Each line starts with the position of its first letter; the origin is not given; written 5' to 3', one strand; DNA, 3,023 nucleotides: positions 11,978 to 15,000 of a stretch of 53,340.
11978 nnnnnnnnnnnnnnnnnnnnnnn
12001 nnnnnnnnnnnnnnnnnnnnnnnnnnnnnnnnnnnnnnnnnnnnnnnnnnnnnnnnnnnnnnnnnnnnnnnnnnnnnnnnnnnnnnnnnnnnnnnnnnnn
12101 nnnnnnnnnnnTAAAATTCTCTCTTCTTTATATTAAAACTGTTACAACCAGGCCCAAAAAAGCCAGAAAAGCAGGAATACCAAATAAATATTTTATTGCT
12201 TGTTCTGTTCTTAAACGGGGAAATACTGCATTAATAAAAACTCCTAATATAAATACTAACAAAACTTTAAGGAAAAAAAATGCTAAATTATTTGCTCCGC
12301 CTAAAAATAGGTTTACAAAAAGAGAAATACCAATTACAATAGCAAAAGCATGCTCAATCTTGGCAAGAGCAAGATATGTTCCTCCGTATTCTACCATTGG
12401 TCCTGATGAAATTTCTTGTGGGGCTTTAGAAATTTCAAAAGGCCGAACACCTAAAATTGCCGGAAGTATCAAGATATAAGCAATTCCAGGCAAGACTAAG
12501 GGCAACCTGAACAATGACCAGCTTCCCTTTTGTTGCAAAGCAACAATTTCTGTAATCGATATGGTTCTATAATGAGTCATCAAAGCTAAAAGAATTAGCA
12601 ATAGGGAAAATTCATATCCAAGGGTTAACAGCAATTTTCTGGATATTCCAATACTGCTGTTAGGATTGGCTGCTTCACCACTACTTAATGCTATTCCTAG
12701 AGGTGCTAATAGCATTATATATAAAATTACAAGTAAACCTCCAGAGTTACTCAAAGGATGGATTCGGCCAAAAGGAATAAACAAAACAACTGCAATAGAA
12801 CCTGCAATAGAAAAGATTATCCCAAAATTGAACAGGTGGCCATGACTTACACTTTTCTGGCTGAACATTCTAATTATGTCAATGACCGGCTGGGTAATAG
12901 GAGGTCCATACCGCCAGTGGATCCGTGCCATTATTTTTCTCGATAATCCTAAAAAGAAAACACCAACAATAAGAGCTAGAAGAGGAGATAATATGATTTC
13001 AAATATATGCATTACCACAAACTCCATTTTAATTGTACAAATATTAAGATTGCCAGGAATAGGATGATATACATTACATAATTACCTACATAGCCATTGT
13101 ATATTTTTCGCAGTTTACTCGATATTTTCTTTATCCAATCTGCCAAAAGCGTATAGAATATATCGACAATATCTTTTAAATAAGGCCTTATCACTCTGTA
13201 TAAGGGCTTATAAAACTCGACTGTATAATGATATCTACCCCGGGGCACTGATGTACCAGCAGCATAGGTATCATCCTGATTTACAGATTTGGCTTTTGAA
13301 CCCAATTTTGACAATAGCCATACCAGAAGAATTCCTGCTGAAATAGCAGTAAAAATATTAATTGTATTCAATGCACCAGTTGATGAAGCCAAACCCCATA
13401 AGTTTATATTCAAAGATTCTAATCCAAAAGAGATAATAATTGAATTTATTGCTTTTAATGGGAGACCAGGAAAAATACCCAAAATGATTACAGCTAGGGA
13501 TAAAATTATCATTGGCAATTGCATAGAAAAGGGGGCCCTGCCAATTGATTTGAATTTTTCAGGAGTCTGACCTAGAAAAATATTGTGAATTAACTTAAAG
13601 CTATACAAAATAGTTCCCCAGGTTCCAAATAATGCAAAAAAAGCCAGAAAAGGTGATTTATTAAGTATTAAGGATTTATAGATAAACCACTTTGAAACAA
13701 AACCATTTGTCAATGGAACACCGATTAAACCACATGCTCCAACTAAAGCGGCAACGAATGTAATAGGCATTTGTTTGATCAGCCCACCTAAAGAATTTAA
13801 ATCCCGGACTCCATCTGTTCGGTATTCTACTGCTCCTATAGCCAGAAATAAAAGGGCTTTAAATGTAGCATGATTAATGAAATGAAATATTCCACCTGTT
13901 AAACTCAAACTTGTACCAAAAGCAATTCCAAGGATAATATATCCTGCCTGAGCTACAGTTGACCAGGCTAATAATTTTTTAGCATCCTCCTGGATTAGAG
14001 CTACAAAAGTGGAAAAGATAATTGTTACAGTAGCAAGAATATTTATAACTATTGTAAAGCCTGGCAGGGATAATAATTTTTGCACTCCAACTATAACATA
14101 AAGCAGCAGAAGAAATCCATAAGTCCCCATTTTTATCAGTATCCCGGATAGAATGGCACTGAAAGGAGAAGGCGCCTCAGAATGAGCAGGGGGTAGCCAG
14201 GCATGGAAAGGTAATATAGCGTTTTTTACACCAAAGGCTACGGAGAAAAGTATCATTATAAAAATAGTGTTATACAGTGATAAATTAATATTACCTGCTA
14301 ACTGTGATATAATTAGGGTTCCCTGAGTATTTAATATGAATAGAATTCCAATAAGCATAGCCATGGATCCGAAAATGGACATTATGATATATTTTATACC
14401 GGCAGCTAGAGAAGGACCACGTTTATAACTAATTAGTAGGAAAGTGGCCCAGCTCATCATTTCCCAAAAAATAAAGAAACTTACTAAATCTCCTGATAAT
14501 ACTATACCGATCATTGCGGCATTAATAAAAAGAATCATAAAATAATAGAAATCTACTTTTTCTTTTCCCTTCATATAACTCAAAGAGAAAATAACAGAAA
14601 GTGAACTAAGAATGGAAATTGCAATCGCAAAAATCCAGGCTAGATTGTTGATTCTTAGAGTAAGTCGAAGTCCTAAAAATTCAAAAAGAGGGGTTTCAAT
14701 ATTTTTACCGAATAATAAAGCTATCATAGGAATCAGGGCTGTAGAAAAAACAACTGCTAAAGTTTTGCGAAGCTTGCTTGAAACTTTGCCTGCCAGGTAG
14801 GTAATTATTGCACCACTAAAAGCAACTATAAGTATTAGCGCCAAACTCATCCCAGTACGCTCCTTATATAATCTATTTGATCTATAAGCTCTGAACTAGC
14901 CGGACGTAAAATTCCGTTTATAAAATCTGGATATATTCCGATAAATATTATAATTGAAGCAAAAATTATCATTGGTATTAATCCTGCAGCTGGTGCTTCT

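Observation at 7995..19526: Rex-headed 14-ORF Mrp-Mbx/Ehr-type membrane complex with Mbx gene order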

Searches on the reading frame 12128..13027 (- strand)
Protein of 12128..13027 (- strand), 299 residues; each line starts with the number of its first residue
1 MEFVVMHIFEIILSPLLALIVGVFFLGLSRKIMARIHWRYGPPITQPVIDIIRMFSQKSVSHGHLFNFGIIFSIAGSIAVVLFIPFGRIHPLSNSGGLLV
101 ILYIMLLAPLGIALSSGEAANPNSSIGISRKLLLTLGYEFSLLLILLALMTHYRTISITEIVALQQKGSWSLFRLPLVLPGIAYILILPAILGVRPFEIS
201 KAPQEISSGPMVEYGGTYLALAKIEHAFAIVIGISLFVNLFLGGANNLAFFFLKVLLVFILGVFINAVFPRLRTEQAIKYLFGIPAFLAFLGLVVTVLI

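Call 5: search_protein_families(library=pfam, proteins=[window:12128-13027:-], max_evalue=0.01)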
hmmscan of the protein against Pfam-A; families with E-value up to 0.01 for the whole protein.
window:12128-13027:- (299 aa): 1 family
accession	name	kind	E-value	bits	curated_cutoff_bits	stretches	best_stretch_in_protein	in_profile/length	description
PF00146.26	NADHdh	-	5.1e-54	184.1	27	1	16-296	8-297/298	NADH dehydrogenase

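Call 7: search_protein_families(library=ncbifam, proteins=[window:12128-13027:-], max_evalue=0.001)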
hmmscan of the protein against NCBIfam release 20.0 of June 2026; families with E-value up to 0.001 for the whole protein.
window:12128-13027:- (299 aa): 7 families
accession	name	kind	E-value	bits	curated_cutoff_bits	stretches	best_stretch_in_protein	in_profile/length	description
NF004741.0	PRK06076.1-2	equivalog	2.7e-32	112.3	305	1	6-298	19-331/337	NADH-quinone oxidoreductase subunit NuoH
NF004740.0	PRK06076.1-1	equivalog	5.7e-16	58.9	399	1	4-297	11-317/325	NADH-quinone oxidoreductase subunit NuoH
NF040610.1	F420_dehyd_FpoH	exception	1.5e-14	54.1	475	1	12-264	19-300/339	F420H2 dehydrogenase subunit FpoH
NF004745.0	PRK06076.1-6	equivalog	1.8e-12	47.2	450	1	6-290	14-321/341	NADH-quinone oxidoreductase subunit NuoH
NF004742.0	PRK06076.1-3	equivalog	1.9e-12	47.1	531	1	5-296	22-344/356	NADH-quinone oxidoreductase subunit NuoH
NF004744.0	PRK06076.1-5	equivalog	2.2e-12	46.8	542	1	16-246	38-281/372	NADH-quinone oxidoreductase subunit NuoH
NF004743.0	PRK06076.1-4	equivalog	6.2e-06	25.3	494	1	17-279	26-321/433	NADH-quinone oxidoreductase subunit NuoH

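Call 51: search_solved_structures(query=window:12128-13027:-, max_evalue=0.00001, show_alignments=0)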
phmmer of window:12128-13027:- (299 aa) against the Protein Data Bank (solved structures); distinct sequences matched with E-value up to 0.00001: 26.
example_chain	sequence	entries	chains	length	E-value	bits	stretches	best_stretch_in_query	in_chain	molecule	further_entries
6u8y_M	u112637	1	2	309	4.5e-60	206.6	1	12-296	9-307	NADH dehydrogenase subunit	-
6cfw_M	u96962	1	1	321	4.1e-19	72.2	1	5-283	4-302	Mbh13 NADH dehydrogenase subunit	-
7z0s_D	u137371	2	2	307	4.6e-17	65.4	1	12-293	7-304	Formate hydrogenlyase subunit 4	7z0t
5gpn_e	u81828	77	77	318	1e-14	57.7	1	12-282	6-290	NADH-ubiquinone oxidoreductase chain 1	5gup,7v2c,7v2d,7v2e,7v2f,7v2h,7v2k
5lnk_H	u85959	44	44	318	1.6e-14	57.1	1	12-282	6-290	Mitochondrial complex I, ND1 subunit | NADH-ubiquinone oxidoreductase chain 1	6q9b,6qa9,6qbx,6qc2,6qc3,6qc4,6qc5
8ud1_1H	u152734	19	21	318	3.2e-14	56.1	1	12-282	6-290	NADH-ubiquinone oxidoreductase chain 1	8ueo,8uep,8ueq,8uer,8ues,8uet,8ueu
5lc5_H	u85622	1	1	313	2.8e-13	53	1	14-282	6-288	NADH-ubiquinone oxidoreductase chain 1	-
5ldw_H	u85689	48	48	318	2.9e-13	53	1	13-282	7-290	NADH-ubiquinone oxidoreductase chain 1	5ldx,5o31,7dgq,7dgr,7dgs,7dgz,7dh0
9w2u_H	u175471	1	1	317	3.1e-13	52.9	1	13-282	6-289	NADH-ubiquinone oxidoreductase chain 1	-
9cwt_s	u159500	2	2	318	4.9e-13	52.2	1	14-291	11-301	NADH-ubiquinone oxidoreductase chain 1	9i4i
5xtc_s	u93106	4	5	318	5.3e-13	52.1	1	14-291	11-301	NADH-ubiquinone oxidoreductase chain 1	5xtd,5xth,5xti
9ti4_s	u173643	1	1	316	5.3e-13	52.1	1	17-291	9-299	NADH-ubiquinone oxidoreductase chain 1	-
7nyh_H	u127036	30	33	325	5.9e-13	52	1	5-297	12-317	NADH-quinone oxidoreductase subunit H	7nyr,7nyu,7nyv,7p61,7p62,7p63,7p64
9grx_A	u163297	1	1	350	2.8e-12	49.7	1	8-255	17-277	NAD(P)H-quinone oxidoreductase subunit 1, chloroplastic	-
7wff_A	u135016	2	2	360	9e-12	48.1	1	6-260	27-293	NAD(P)H-quinone oxidoreductase subunit 1, chloroplastic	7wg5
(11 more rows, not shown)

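Call 88: search_solved_structures(query=window:12128-13027:-, max_evalue=1e-40, show_alignments=1)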
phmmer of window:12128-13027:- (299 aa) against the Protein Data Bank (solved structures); distinct sequences matched with E-value up to 1e-40: 1.
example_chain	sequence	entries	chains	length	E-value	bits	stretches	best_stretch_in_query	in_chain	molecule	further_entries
6u8y_M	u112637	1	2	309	4.5e-60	206.6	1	12-296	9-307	NADH dehydrogenase subunit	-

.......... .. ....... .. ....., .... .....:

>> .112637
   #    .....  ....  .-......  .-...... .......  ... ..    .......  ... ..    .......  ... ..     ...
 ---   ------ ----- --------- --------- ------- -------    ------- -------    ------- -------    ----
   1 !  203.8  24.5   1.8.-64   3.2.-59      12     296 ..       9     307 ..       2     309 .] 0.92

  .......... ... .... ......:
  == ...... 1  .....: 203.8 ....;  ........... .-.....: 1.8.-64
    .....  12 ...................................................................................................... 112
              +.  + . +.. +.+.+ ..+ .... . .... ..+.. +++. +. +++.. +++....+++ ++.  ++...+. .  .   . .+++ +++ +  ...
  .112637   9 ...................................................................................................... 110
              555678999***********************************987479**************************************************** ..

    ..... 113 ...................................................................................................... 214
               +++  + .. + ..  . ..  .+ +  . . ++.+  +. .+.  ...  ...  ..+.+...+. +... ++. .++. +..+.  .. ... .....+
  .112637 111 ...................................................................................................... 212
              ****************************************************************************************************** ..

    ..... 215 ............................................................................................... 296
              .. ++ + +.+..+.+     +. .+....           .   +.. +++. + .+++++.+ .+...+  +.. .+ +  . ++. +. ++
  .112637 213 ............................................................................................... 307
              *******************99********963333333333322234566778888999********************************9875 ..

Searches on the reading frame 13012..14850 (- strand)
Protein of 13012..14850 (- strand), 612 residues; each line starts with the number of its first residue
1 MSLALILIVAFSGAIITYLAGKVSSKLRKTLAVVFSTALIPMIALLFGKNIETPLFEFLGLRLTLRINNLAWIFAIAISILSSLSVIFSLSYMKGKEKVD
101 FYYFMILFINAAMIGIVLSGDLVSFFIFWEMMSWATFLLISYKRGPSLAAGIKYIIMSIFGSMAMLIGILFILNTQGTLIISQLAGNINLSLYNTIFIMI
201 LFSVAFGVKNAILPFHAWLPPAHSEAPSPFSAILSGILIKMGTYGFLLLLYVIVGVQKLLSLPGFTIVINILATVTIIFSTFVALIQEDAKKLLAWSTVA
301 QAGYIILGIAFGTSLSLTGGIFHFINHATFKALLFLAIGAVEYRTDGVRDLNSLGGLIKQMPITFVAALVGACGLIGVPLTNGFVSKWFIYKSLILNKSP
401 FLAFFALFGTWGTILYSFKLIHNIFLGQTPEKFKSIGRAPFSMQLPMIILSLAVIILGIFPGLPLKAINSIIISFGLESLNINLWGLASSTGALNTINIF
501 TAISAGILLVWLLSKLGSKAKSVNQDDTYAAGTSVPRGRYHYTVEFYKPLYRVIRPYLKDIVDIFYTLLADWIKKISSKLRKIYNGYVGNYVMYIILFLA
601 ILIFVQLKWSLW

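Call 4: search_protein_families(library=pfam, proteins=[window:13012-14850:-], max_evalue=0.01)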
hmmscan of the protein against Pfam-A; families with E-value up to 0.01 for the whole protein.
window:13012-14850:- (612 aa): 2 families
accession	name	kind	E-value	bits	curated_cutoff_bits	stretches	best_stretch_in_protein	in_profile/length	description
PF00361.26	Proton_antipo_M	-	4.2e-64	217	21.5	1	119-410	1-291/294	NADH:quinone oxidoreductase/Mrp antiporter, TM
PF00662.26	Proton_antipo_N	-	8.9e-05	22.7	24.5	1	61-99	9-47/51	NADH-Ubiquinone oxidoreductase (complex I), chain 5 N-terminus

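Call 7: search_protein_families(library=ncbifam, proteins=[window:13012-14850:-], max_evalue=0.001)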
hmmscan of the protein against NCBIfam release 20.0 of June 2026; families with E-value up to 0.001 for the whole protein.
window:13012-14850:- (612 aa): 75 families (the best 25 are shown)
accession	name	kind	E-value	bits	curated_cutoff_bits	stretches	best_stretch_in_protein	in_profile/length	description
NF006419.0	PRK08668.1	equivalog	7.4e-144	480.8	617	1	1-604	2-610/613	NADH dehydrogenase subunit M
NF006240.0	PRK08376.1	subfamily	6.6e-81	272.8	662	1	58-463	79-494/521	putative monovalent cation/H+ antiporter subunit D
NF009288.0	PRK12648.1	equivalog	1.3e-76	258.5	1104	1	1-523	1-533/954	monovalent cation/H+ antiporter subunit A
NF005086.0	PRK06521.1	equivalog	1e-74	252.3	667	1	3-559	12-598/669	hydrogenase 4 subunit B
TIGR01972.1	NDH_I_M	subfamily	1.8e-72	244.6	263.8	1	5-470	3-477/486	NADH-quinone oxidoreductase subunit M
NF005141.0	PRK06590.1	equivalog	7.3e-70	236.6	556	1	4-607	6-610/615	NADH-quinone oxidoreductase subunit L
NF009310.0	PRK12668.1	equivalog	4.9e-69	233.7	564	1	19-463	19-436/584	Na(+)/H(+) antiporter subunit D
TIGR00940.1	2a6301s01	subfamily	8.9e-69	232.6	920.45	1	57-521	63-550/793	monovalent cation:proton antiporter subunit A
TIGR01974.1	NDH_I_L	subfamily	1e-65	222.9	407.5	1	5-604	5-627/630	NADH-quinone oxidoreductase subunit L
NF009287.0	PRK12647.1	equivalog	4.4e-65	220.6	937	1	30-525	38-530/773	putative monovalent cation/H+ antiporter subunit A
NF009285.0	PRK12645.1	equivalog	4.7e-65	220.3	1028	1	54-467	63-499/804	Na+/H+ antiporter subunit A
NF005097.0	PRK06525.1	equivalog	1.2e-61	209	430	1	7-455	9-469/480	hydrogenase 4 subunit D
NF006241.0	PRK08377.1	equivalog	9.1e-61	206.3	645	1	3-463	9-465/494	NADH dehydrogenase subunit N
NF006236.0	PRK08375.1-1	equivalog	1.5e-59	202.2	663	1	5-471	11-491/493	putative monovalent cation/H+ antiporter subunit D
NF009290.0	PRK12650.1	equivalog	1.1e-58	198.9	980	1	59-485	71-498/966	DUF4040 family protein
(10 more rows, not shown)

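Call 25: search_solved_structures(query=window:13012-14850:-, max_evalue=1e-30, show_alignments=0)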
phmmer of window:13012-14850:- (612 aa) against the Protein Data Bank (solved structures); distinct sequences matched with E-value up to 1e-30: 38.
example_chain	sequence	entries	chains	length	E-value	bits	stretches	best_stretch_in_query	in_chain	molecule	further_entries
6u8y_X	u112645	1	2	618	3.7e-74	254.1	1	5-604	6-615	NADH dehydrogenase subunit M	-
6cfw_H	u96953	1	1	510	1.6e-64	222.3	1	59-462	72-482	Monovalent cation/H+ antiporter subunit D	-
6z16_A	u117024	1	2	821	5.2e-51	177.7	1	59-464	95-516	Multisubunit Na+/H+ antiporter, A subunit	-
6u8y_H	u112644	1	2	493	7.5e-48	167.2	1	61-462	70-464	NADH dehydrogenase subunit N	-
7qru_A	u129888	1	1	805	9.4e-48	166.9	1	54-464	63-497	Na+/H+ antiporter subunit A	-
7qru_D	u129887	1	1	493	4.4e-40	141.6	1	68-459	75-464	Na+/H+ antiporter subunit D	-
8qby_M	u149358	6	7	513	1.8e-39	139.5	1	25-465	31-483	NADH dehydrogenase subunit M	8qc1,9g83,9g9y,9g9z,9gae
7d3u_A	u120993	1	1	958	1.8e-37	133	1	2-431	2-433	Monovalent Na+/H+ antiporter subunit A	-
7p61_M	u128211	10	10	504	7.2e-36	127.7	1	52-467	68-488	NADH dehydrogenase I subunit M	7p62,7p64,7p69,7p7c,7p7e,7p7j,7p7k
3rko_M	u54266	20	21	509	8.5e-36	127.4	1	52-468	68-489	NADH-QUINONE OXIDOREDUCTASE SUBUNIT M | NADH dehydrogenase I subunit M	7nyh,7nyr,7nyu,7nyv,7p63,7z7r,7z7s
6hum_F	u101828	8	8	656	2.3e-35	126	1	61-473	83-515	NADH dehydrogenase subunit 5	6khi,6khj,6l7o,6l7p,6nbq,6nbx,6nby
7d3u_D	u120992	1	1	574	4.4e-34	121.8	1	75-431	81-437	Monovalent Na+/H+ antiporter subunit D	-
6tjv_D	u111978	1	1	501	4.9e-34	121.6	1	54-461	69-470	NADH dehydrogenase subunit 4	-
7wff_F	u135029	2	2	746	2e-33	119.6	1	67-428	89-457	NAD(P)H-quinone oxidoreductase subunit 5, chloroplastic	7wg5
7ar7_L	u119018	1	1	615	2.5e-33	119.3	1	67-459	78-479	NADH-ubiquinone oxidoreductase chain 5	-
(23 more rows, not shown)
